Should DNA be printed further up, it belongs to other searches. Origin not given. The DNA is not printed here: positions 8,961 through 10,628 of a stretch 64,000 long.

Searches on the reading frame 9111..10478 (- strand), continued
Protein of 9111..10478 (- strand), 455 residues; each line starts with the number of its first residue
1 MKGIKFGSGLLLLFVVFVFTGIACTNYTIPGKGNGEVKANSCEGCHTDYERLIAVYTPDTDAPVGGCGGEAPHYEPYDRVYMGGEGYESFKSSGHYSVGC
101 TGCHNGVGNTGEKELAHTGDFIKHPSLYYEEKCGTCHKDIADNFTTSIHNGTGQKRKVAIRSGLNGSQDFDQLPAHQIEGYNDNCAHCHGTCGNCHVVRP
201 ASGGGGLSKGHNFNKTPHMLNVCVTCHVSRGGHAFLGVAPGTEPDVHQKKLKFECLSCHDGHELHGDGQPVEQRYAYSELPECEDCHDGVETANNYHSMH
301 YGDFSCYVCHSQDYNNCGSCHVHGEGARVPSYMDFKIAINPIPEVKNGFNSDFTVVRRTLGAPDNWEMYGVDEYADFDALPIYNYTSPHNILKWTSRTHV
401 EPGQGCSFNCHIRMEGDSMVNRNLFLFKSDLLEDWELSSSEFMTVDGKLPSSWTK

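Call 29: list_cluster_members(proteins=[P0246, P0251, P0252, P0253, P0255, P0259, P0261, P0266, P0280, P0286])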
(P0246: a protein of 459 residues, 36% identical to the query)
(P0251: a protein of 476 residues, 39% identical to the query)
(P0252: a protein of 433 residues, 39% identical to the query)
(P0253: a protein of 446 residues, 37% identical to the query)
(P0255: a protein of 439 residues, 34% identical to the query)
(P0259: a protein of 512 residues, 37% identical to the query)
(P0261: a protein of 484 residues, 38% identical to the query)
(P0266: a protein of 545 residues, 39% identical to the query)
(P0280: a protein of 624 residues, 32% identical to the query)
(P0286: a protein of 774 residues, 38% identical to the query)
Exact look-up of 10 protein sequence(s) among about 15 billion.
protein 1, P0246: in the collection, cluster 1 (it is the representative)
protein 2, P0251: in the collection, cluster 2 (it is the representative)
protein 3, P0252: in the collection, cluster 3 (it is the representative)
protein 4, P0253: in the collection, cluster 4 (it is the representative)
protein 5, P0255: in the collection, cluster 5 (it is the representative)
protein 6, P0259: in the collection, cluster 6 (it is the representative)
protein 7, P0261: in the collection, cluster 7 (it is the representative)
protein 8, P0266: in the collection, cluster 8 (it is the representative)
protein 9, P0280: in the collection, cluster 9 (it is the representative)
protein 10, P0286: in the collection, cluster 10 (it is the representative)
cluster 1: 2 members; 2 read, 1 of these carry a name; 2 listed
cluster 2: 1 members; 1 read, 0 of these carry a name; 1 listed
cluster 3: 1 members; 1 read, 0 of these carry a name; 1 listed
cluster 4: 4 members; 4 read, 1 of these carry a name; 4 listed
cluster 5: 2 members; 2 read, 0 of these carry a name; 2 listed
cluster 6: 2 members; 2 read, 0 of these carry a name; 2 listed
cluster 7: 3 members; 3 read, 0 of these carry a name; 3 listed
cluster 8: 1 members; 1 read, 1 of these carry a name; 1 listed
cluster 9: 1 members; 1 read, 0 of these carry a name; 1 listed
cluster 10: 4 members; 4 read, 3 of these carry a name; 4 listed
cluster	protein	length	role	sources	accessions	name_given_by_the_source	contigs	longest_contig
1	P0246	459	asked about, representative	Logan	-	-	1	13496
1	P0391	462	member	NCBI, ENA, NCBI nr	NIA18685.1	MAG: hypothetical protein GWO85_01155 [Simkaniaceae bacterium] | hypothetical protein [Simkaniaceae bacterium]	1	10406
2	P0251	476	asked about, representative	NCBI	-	-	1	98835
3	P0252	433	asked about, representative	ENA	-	-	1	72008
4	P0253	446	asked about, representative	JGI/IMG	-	-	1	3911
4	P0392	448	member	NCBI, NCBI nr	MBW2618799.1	MAG: hypothetical protein JRC92_07985 [Deltaproteobacteria bacterium] | hypothetical protein [Deltaproteobacteria bacterium]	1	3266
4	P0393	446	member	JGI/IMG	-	-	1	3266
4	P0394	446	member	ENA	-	-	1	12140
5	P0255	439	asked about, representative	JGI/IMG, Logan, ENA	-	-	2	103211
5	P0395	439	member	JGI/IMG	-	-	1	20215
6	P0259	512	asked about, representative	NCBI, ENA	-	-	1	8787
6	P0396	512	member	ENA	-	-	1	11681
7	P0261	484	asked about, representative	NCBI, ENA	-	-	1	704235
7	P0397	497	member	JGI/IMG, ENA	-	-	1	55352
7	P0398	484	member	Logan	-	-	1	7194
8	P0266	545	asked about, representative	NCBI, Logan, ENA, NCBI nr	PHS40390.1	MAG: hypothetical protein COB07_04650 [Sulfurovum sp.]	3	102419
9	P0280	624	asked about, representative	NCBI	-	-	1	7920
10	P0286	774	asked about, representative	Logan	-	-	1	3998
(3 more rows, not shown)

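Call 30: search_protein_families(library=ncbifam, proteins=[P0246, P0251, P0252, P0253, P0255, P0259, P0261, P0266, P0280, P0286], max_evalue=0.01)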
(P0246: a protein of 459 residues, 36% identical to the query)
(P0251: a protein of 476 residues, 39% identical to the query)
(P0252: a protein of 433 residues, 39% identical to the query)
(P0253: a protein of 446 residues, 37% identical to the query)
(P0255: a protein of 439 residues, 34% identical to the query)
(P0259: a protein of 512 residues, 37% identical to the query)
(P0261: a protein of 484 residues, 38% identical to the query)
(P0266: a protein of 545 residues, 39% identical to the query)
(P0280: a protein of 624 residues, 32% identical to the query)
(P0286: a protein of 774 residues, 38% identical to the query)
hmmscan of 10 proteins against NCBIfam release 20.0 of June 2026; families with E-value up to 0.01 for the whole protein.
P0246 (459 aa): 1 family
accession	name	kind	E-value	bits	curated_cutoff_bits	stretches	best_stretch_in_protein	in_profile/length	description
NF040943.1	cytoc3_ExtM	equivalog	8.2e-06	24.4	800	1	86-154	33-101/599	selenite/tellurite reduction operon c-type cytochrome ExtM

P0251 (476 aa): 1 family
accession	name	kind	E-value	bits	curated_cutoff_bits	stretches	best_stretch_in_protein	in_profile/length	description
NF040943.1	cytoc3_ExtM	equivalog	0.0024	16.2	800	1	245-275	253-283/599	selenite/tellurite reduction operon c-type cytochrome ExtM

P0252 (433 aa): 5 families
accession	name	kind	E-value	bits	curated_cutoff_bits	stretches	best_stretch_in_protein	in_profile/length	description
NF040943.1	cytoc3_ExtM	equivalog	1.8e-07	29.9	800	2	225-273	255-301/599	selenite/tellurite reduction operon c-type cytochrome ExtM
TIGR04315.1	octaheme_Shew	subfamily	2.6e-07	30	375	1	229-308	178-260/440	tetrathionate reductase family octaheme c-type cytochrome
NF008659.0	PRK11659.1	equivalog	1.1e-05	25.2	184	1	199-299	41-143/188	cytochrome c nitrite reductase pentaheme subunit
TIGR04257.1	nanowire_3heme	domain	2.9e-05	24.1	40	1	254-309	14-74/75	c(7)-type cytochrome triheme domain-containing protein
NF041198.1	UshA_like_PCGU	equivalog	0.0026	16.4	275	1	86-128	471-510/519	UshA-like (seleno)protein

P0253 (446 aa): 5 families
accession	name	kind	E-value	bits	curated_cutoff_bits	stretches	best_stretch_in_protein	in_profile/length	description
TIGR03508.1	decahem_SO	subfamily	4e-07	29.8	192.2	1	128-307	4-151/258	DmsE family decaheme c-type cytochrome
NF040943.1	cytoc3_ExtM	equivalog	5e-06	25.1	800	1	174-283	207-303/599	selenite/tellurite reduction operon c-type cytochrome ExtM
NF045713.1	CxxCH_16_HmcA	equivalog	8.1e-06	24.7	400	0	93-158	347-411/541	sulfate respiration complex hexadecaheme cytochrome HmcA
NF008659.0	PRK11659.1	equivalog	0.00022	21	184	0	128-286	48-174/188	cytochrome c nitrite reductase pentaheme subunit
TIGR03146.1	cyt_nit_nrfB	equivalog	0.00041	20.7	166.6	0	389-410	75-96/145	cytochrome c nitrite reductase pentaheme subunit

P0255 (439 aa): 1 family
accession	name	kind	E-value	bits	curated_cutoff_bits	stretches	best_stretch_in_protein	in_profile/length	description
NF040943.1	cytoc3_ExtM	equivalog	0.00039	18.9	800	1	100-162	36-102/599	selenite/tellurite reduction operon c-type cytochrome ExtM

P0259 (512 aa): 6 families
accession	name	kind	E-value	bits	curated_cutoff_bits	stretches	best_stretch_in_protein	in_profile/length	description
NF040967.1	cytc_ExtN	equivalog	1.3e-12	47.3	200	1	170-380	30-233/415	selenite/tellurite reduction operon c-type cytochrome ExtN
NF040968.1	FeS_ExtO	equivalog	1.7e-12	46.9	200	1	170-380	30-233/416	selenite/tellurite reduction operon b-type cytochrome iron-sulfur cluster-binding subunit ExtO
TIGR03508.1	decahem_SO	subfamily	8.5e-08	32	192.2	0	113-259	58-197/258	DmsE family decaheme c-type cytochrome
NF040943.1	cytoc3_ExtM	equivalog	2e-07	29.7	800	1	205-357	166-302/599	selenite/tellurite reduction operon c-type cytochrome ExtM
NF040971.1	cytc_ExtS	equivalog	0.001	18.3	100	1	180-209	41-70/262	selenite/tellurite reduction operon c-type cytochrome lipoprotein ExtS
TIGR04315.1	octaheme_Shew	subfamily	0.0014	17.7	375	0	126-378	21-250/440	tetrathionate reductase family octaheme c-type cytochrome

P0261 (484 aa): 2 families
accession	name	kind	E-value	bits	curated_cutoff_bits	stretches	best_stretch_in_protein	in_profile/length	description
TIGR03508.1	decahem_SO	subfamily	5.8e-10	39.1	192.2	1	250-357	3-108/258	DmsE family decaheme c-type cytochrome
NF008659.0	PRK11659.1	equivalog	1.4e-05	24.8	184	0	171-294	4-123/188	cytochrome c nitrite reductase pentaheme subunit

P0266 (545 aa): 12 families
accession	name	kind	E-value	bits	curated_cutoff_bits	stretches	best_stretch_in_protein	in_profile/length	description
NF040967.1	cytc_ExtN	equivalog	5.2e-12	45.3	200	1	215-422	33-233/415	selenite/tellurite reduction operon c-type cytochrome ExtN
NF040968.1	FeS_ExtO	equivalog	7e-12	44.9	200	1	215-422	33-233/416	selenite/tellurite reduction operon b-type cytochrome iron-sulfur cluster-binding subunit ExtO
NF040943.1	cytoc3_ExtM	equivalog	6.9e-07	27.9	800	0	211-276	27-101/599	selenite/tellurite reduction operon c-type cytochrome ExtM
NF045774.1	cytochro_C551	exception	4.1e-05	23.5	118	1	15-100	9-83/110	cytochrome c551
TIGR03045.1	PS_II_C550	equivalog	5.4e-05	22.9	177.75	1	10-72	6-67/159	photosystem II cytochrome c-550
NF050122.1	bc1_QcrC_actin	exception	0.00011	21.6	200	1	49-191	35-168/253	cytochrome bc1 complex diheme cytochrome c subunit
TIGR00782.1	ccoP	equivalog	0.00022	20.7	179.95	1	25-82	172-229/285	cytochrome-c oxidase, cbb3-type subunit III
NF040971.1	cytc_ExtS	equivalog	0.00043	19.6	100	1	50-80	73-103/262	selenite/tellurite reduction operon c-type cytochrome lipoprotein ExtS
NF052342.1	hydrazine_BC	exception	0.00048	18.4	1250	1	99-177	491-569/690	hydrazine synthase subunit beta-gamma fusion subunit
NF045773.1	cytochro_C550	exception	0.00078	19.4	125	1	11-101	14-94/118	cytochrome c550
NF052341.1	hydrazine_gamma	equivalog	0.00084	18.4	625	0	99-178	140-219/339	hydrazine synthase subunit gamma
NF011054.0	PRK14486.1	equivalog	0.0029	17.2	447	1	47-138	207-290/294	putative bifunctional cbb3-type cytochrome c oxidase subunit II/cytochrome c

P0280 (624 aa): 3 families
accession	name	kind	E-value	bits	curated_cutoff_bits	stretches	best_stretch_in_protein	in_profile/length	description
NF041198.1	UshA_like_PCGU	equivalog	8.5e-09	34.5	275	1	545-622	399-481/519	UshA-like (seleno)protein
NF040943.1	cytoc3_ExtM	equivalog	3.8e-06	25.5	800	1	100-159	29-90/599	selenite/tellurite reduction operon c-type cytochrome ExtM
TIGR03508.1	decahem_SO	subfamily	1.2e-05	24.9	192.2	1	547-621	28-102/258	DmsE family decaheme c-type cytochrome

P0286 (774 aa): 8 families
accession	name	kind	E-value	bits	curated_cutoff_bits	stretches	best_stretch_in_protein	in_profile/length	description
NF040943.1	cytoc3_ExtM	equivalog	9.1e-19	67.2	800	3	528-575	258-302/599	selenite/tellurite reduction operon c-type cytochrome ExtM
NF040967.1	cytc_ExtN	equivalog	8.8e-16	57.7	200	1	34-404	35-355/415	selenite/tellurite reduction operon c-type cytochrome ExtN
NF040968.1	FeS_ExtO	equivalog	2.9e-15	56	200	1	34-404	35-354/416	selenite/tellurite reduction operon b-type cytochrome iron-sulfur cluster-binding subunit ExtO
TIGR04315.1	octaheme_Shew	subfamily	2.1e-07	30.3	375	1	525-597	174-251/440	tetrathionate reductase family octaheme c-type cytochrome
TIGR03508.1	decahem_SO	subfamily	1.5e-05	24.6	192.2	0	154-278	26-128/258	DmsE family decaheme c-type cytochrome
NF008659.0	PRK11659.1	equivalog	2.1e-05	24.3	184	0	116-291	37-173/188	cytochrome c nitrite reductase pentaheme subunit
NF041198.1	UshA_like_PCGU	equivalog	0.0047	15.5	275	1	501-598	406-510/519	UshA-like (seleno)protein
NF045722.1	c3_cytochr_TmcA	equivalog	0.0057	16.5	114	0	71-139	60-125/125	acidic tetraheme cytochrome c3 TmcA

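Call 36: predict_structure(alignment_id=A1)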
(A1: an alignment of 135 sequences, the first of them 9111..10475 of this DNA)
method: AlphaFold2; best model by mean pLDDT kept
length: 454 residues; sequences in the alignment: 135
mean_pLDDT: 84.9   pTM: 0.81
mean pLDDT of the five models: 84.9, 80.6, 80.2, 77.2, 75.5
residues with pLDDT >= 90: 184; 70-90: 215; 50-70: 47; < 50: 8
segments of 3 or more residues with pLDDT < 50: 25-27
pLDDT, mean of each block of 10 residues (from residue 1): 74 90 55 74 94 78 68 89 93 92 93 94 90 91 89 93 96 94 83 81 85 80 73 79 89 84 88 81 74 85 84 74 74 90 74 87 92 95 83 85 83 92 95 93 94 82
secondary structure, 60 per line:
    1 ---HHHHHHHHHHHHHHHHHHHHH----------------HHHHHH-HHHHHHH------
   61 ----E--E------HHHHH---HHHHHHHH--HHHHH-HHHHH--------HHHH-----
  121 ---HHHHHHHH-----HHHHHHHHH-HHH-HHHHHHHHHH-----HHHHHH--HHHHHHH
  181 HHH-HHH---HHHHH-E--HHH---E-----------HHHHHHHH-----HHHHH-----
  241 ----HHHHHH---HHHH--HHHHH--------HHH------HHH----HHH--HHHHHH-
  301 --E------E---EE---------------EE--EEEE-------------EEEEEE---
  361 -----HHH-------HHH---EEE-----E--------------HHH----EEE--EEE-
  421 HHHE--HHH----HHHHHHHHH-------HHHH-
elements in order: H4-24 H41-46 H48-54 H75-79 H83-90 H93-97 H99-103 H112-115 H124-131 H137-145 H151-160 H166-171 H174-183 H191-195 H218-225 H231-235 H245-250 H254-257 H260-264 H294-299 E335-338 E352-357 E382-384 E412-414 E417-419 H434-442 H450-453

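Call 38: fold_search(model_id=the predicted structure, library=pdb)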
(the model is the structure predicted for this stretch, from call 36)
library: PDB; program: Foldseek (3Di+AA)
matches with E <= 10: 10; with E <= 0.001: 0
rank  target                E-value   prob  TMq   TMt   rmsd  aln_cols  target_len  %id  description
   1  1fgj_A                8.5e-01  0.08  0.16  0.15  13.4       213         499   14  X-RAY STRUCTURE OF HYDROXYLAMINE OXIDOREDUCTASE (released 1998-03-04)
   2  6r2q_A                1.1e+00  0.13  0.23  0.35   9.9       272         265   16  Structure of the Mtr complex (released 2020-04-22)
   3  4n4n_E                1.6e+00  0.11  0.12  0.11   7.1       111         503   16  Nitrosomonas europea HAO (released 2013-12-11)
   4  1fs7                  1.7e+00  0.03  0.09  0.08  14.3       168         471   11  CYTOCHROME C NITRITE REDUCTASE FROM WOLINELLA SUCCINOGENES (released 2001-01-17)
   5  1qdb_A                3.7e+00  0.03  0.10  0.10  14.3       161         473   16  CYTOCHROME C NITRITE REDUCTASE (released 1999-08-18)
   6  4fas_A                4.9e+00  0.05  0.14  0.13   8.8       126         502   13  Complex crystal structure of hydroxylamine oxidoreductase and NE1300 from Nitrosomonas europaea (released 2013-09-04)
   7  8s1p_P                7.0e+00  0.01  0.06  0.14   8.5        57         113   16  YlmH bound to PtRNA-50S (released 2024-06-12)
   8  6hif_I                7.9e+00  0.02  0.20  0.18  13.9       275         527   15  Kuenenia stuttgartiensis hydrazine dehydrogenase complex (released 2019-04-17)
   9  8p7x_o                8.9e+00  0.01  0.06  0.14   9.5        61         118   11  Mycoplasma pneumoniae 70S ribosome in chloramphenicol-treated cells (released 2024-11-20)
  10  8k39_3                9.4e+00  0.00  0.04  0.05   9.1        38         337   18  Structure of the bacteriophage lambda portal vertex (released 2023-11-15)

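Call 43: find_encoding_contigs(protein=P0250, flank=4000, max_places=3)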
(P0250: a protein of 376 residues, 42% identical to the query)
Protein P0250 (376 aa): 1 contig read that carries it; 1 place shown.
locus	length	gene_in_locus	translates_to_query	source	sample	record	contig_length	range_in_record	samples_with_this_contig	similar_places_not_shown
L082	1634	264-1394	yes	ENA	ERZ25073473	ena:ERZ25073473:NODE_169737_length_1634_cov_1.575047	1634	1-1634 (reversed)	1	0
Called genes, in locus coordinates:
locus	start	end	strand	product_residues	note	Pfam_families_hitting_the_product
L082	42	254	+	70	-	-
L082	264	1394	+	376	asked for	PF14522:Cytochrome_C7 (faint)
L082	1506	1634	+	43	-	?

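Call 50: find_encoding_contigs(protein=P0254, flank=8000, max_places=3)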
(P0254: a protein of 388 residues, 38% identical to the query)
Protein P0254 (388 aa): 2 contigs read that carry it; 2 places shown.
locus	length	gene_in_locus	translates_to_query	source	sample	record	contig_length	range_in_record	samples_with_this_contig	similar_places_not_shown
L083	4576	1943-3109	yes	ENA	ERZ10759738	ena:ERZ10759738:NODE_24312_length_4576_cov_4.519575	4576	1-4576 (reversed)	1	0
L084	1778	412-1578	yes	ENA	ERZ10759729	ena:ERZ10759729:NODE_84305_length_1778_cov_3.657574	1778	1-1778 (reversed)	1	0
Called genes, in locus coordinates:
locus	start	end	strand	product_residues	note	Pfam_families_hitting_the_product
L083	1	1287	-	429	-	?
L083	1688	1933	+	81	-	-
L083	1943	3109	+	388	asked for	PF14522:Cytochrome_C7 (faint)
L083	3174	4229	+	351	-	PF00581:Rhodanese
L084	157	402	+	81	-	-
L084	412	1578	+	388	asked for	PF14522:Cytochrome_C7 (faint)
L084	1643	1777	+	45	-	?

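Call 51: find_encoding_contigs(protein=P0256, flank=8000, max_places=3)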
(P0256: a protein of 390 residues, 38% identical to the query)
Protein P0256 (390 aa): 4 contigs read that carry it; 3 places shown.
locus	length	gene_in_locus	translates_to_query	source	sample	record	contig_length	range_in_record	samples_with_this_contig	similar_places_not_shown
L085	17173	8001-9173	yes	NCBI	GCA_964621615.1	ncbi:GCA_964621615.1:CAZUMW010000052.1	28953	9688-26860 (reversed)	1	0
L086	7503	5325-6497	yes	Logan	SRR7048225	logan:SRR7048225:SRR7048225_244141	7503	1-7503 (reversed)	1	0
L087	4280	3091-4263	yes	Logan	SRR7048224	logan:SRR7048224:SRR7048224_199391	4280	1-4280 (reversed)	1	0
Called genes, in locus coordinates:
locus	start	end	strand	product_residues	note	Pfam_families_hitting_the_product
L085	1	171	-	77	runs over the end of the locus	-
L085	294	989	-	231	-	PF01292:Ni_hydr_CYTB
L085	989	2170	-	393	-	PF14522:Cytochrome_C7 (faint), PF22113:Mtrc-MtrF_II-IV_dom (weak)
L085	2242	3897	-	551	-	PF02085:Cytochrom_CIII (faint), PF14522:Cytochrome_C7 (faint), PF22113:Mtrc-MtrF_II-IV_dom (faint), PF09699:Paired_CXXCH_1 (weak), PF14537:Cytochrom_c3_2 (weak), PF09699:Paired_CXXCH_1 (weak)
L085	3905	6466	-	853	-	PF22113:Mtrc-MtrF_II-IV_dom (weak), PF14522:Cytochrome_C7 (faint), PF14537:Cytochrom_c3_2 (faint), PF09699:Paired_CXXCH_1 (weak)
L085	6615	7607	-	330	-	PF03781:FGE-sulfatase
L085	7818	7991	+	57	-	-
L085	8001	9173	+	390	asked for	PF14522:Cytochrome_C7 (faint)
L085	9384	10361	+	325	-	PF00581:Rhodanese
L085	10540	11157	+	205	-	-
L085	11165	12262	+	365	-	PF14522:Cytochrome_C7 (faint), PF22113:Mtrc-MtrF_II-IV_dom (faint), PF09699:Paired_CXXCH_1 (faint), PF14537:Cytochrom_c3_2 (faint)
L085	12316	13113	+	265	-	PF03781:FGE-sulfatase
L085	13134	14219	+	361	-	PF22113:Mtrc-MtrF_II-IV_dom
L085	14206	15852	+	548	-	PF01292:Ni_hydr_CYTB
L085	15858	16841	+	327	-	PF25021:TEN_NHL (faint), PF01436:NHL (faint), PF17170:DUF5128 (faint)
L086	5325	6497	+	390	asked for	PF14522:Cytochrome_C7 (faint)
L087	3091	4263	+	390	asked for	PF14522:Cytochrome_C7 (faint)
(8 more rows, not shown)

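Call 52: find_encoding_contigs(protein=P0294, flank=8000, max_places=3)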
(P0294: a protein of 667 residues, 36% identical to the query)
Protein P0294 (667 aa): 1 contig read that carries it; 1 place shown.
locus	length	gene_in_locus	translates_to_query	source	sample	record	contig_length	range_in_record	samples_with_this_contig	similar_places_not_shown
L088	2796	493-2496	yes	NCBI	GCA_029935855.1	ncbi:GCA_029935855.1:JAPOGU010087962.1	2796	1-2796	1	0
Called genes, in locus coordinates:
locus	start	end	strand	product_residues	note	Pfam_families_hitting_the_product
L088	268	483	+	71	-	-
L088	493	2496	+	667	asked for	PF14522:Cytochrome_C7 (faint), PF14537:Cytochrom_c3_2 (faint)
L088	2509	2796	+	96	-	?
